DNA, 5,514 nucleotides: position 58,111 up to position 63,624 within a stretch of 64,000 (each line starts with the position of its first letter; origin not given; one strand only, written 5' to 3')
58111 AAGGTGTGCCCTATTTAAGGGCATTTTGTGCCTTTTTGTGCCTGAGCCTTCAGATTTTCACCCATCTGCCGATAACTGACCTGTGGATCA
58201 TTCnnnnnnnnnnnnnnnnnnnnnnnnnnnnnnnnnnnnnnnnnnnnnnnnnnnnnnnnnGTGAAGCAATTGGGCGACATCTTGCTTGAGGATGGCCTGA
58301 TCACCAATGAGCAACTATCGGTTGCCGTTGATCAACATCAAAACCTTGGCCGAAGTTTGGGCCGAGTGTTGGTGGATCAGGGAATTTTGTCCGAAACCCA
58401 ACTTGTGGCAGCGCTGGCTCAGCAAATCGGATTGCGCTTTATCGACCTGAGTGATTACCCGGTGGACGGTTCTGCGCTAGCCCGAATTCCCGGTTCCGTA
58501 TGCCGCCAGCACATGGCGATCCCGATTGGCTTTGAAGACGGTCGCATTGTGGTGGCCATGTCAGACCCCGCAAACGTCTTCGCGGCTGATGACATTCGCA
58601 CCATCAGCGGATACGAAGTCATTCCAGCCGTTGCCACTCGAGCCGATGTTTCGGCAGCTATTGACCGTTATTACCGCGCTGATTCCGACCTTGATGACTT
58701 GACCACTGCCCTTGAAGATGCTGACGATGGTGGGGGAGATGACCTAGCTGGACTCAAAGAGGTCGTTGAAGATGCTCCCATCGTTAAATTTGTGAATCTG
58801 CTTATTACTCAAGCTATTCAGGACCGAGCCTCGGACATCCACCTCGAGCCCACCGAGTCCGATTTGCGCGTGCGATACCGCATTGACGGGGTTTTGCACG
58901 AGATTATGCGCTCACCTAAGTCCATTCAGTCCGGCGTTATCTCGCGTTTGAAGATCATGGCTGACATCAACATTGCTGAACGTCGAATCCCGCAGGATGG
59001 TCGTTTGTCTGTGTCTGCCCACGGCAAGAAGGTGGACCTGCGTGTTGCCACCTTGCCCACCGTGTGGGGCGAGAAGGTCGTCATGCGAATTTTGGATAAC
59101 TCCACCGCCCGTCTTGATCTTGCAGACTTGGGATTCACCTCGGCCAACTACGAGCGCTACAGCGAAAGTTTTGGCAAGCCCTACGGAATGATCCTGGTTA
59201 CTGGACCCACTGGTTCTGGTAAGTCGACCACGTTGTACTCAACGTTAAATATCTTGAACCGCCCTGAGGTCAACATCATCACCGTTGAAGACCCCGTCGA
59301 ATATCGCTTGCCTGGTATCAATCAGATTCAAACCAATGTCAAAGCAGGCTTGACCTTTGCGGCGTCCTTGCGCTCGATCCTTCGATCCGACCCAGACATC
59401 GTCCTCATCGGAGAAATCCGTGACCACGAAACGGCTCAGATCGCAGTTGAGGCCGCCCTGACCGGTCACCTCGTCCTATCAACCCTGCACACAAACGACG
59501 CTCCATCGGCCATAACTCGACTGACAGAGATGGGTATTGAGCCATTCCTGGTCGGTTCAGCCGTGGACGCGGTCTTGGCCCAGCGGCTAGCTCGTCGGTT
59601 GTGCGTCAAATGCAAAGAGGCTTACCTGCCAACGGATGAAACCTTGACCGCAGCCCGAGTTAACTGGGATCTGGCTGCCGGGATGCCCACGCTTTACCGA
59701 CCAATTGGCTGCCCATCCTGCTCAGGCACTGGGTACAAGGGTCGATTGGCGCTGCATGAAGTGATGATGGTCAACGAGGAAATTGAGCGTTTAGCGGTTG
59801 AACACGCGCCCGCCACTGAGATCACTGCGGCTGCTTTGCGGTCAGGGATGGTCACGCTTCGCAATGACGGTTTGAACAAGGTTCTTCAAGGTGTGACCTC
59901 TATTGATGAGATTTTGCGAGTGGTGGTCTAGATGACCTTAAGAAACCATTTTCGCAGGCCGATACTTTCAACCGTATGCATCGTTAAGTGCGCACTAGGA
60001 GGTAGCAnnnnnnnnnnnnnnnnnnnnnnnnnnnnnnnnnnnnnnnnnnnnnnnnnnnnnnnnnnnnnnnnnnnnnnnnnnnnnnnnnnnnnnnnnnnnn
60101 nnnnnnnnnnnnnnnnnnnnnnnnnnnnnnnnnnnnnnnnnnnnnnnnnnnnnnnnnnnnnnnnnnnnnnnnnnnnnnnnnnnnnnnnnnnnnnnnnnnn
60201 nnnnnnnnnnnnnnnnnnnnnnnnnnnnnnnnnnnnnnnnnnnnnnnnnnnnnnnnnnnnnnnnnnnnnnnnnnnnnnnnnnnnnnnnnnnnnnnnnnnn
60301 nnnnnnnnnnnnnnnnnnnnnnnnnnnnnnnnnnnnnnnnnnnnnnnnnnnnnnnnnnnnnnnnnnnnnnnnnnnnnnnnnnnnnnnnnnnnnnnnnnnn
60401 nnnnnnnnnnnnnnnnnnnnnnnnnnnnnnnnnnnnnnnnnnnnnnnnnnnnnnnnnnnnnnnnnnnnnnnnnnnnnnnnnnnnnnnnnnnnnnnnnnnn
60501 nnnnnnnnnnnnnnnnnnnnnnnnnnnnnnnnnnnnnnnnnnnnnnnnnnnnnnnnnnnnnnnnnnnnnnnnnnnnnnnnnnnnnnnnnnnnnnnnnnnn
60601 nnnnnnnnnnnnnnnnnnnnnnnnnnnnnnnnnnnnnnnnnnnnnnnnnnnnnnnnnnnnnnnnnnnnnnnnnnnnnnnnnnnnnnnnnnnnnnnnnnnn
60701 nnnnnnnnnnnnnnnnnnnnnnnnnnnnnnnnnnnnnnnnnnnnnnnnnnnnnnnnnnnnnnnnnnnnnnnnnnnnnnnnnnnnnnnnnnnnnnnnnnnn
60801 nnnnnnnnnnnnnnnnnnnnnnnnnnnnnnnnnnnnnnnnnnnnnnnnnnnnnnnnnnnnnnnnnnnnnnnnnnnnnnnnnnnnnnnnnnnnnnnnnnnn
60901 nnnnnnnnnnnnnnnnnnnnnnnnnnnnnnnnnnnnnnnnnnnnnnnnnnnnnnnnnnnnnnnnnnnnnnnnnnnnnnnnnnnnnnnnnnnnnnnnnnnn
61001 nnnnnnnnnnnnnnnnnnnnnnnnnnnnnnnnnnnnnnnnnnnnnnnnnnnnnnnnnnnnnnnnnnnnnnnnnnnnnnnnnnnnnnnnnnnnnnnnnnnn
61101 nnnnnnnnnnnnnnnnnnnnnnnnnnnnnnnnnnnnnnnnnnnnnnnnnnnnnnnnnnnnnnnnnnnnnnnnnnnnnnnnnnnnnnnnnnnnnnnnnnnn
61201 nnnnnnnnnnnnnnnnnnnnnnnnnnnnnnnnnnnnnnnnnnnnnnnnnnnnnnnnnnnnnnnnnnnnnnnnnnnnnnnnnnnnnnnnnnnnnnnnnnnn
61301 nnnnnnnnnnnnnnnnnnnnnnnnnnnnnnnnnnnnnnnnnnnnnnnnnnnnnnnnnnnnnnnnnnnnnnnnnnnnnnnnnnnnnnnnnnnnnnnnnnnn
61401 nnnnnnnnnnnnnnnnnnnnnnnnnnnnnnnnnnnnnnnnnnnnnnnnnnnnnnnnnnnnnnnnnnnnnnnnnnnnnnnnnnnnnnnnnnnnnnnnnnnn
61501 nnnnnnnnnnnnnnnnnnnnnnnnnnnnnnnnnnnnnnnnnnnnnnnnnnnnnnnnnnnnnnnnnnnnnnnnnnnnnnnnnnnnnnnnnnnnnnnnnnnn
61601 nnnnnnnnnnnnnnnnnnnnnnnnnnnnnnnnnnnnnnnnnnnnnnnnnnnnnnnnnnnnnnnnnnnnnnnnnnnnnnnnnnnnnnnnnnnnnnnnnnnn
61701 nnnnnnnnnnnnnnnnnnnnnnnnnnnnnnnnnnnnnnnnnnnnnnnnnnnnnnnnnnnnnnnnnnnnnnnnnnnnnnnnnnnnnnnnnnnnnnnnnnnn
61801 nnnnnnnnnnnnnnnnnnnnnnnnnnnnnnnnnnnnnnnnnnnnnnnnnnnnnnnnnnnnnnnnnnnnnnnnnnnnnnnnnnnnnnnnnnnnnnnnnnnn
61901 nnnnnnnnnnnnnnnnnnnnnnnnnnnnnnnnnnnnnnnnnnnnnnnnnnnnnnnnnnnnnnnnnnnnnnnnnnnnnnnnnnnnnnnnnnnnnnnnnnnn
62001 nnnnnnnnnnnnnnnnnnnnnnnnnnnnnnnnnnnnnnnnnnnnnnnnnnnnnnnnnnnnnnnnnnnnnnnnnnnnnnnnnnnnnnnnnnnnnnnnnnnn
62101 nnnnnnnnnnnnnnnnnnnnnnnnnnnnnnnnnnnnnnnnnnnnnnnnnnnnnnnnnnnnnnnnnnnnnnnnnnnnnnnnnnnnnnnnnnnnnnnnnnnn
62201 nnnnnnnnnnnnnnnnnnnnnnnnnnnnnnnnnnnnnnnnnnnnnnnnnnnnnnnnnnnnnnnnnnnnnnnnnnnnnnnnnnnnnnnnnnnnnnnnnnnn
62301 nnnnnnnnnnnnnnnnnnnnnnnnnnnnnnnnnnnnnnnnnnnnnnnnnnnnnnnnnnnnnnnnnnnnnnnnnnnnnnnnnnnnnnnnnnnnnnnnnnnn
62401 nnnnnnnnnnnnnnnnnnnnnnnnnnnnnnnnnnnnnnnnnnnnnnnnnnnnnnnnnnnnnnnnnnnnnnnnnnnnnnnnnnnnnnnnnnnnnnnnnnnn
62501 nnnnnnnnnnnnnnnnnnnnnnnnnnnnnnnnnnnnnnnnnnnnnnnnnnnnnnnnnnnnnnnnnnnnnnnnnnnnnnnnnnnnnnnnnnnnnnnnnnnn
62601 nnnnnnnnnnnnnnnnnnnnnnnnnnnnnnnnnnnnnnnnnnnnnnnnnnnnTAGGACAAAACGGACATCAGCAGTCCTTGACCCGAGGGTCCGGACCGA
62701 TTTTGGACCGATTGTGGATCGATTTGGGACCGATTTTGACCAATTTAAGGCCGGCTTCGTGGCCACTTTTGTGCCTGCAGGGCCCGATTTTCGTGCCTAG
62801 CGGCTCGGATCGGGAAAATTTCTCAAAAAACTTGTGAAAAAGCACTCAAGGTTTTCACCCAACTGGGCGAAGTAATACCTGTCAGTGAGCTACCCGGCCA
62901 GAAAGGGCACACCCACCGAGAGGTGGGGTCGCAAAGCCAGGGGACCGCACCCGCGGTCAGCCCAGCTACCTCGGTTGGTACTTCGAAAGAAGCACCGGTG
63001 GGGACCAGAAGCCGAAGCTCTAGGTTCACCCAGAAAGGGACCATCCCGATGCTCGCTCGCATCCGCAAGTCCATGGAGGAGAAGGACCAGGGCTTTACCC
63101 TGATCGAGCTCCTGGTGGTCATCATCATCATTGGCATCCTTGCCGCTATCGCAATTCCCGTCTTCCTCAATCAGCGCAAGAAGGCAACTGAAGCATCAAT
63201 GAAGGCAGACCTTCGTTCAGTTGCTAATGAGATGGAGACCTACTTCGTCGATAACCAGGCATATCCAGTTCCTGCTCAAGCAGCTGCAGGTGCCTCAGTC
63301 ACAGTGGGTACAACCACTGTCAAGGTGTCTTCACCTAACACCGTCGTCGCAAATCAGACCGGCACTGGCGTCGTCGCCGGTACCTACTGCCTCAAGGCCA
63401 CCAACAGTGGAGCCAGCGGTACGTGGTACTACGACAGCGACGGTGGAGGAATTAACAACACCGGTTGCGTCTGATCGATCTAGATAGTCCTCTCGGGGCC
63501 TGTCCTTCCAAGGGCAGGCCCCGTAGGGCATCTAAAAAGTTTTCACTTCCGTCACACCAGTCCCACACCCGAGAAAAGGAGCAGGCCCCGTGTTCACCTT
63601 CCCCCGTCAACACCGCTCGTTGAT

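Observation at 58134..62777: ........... 11-mer found only in the two pilus promoter regions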

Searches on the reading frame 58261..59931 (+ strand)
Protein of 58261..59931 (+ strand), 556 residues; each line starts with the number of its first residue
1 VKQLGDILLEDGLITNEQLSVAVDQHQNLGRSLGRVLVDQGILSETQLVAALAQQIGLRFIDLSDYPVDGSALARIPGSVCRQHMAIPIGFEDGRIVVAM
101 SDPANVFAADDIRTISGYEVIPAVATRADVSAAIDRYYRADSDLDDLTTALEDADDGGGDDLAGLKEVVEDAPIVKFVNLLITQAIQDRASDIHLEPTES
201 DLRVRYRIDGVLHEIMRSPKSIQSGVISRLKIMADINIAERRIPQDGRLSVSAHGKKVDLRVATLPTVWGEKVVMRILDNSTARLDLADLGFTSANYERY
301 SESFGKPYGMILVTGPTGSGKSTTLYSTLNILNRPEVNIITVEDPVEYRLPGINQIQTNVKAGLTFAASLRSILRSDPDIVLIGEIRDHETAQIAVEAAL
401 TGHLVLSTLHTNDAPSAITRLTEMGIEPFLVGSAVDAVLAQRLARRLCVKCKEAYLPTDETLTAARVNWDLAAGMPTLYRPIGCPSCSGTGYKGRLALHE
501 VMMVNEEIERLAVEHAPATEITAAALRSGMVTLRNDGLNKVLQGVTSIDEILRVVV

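Call 69: search_protein_families(library=pfam, proteins=[window:58261-59931:+])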
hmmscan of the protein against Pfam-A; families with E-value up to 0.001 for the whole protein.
window:58261-59931:+ (556 aa): 3 families
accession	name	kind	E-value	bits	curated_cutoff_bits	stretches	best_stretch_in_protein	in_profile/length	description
PF00437.27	T2SSE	-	1.4e-141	471.9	24.9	1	169-553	3-370/370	Type II/IV secretion system protein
PF05157.20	MshEN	-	2.4e-23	82.3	23.1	1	57-141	2-87/90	MshEN domain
PF25199.1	nSTAND_NTPase5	-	0.00045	20.5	34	0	282-353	19-87/145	Novel STAND NTPase 5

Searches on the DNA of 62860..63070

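Call 60: search_rna_families(source=window, start=62860, end=63070, threshold=gathering, show_alignments=1)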
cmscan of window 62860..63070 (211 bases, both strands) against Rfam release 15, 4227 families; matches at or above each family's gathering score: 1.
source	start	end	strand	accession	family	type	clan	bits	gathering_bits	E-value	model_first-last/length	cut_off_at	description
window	62896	62973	+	RF01051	c-di-GMP-I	Cis-reg; riboswitch;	CL00126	55.5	35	1.3e-10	1-87/87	no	c-di-GMP-I riboswitch aptamer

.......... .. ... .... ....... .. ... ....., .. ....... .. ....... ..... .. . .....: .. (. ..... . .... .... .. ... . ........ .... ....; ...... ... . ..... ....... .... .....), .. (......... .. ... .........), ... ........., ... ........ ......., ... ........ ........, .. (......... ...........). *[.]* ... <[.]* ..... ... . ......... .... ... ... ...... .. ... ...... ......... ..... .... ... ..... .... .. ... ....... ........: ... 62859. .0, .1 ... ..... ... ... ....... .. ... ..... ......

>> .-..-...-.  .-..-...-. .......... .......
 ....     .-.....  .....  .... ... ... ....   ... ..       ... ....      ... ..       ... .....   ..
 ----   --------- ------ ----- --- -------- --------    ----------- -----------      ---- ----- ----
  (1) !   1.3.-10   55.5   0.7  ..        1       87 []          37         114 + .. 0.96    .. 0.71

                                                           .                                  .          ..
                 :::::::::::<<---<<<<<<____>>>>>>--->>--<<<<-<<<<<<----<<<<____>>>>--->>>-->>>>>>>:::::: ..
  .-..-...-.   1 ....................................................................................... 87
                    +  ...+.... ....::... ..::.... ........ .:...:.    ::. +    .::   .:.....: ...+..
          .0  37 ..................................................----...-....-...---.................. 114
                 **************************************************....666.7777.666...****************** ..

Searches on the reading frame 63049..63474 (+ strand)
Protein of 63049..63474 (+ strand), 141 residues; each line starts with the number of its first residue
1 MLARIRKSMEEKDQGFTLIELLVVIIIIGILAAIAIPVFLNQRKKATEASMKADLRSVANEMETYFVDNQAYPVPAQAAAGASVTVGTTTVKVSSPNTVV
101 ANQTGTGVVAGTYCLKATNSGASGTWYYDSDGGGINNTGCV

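Call 69: search_protein_families(library=pfam, proteins=[window:63049-63474:+])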
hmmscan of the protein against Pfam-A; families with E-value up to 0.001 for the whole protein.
window:63049-63474:+ (141 aa): 2 families
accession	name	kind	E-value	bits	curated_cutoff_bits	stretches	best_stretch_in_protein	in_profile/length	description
PF07963.17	N_methyl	-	2.4e-09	36.8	21.2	1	12-36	3-27/27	Prokaryotic N-terminal methylation motif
PF16732.10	ComP_DUS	-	1.7e-05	26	27.3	1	38-122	2-77/87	Type IV minor pilin ComP, DNA uptake sequence receptor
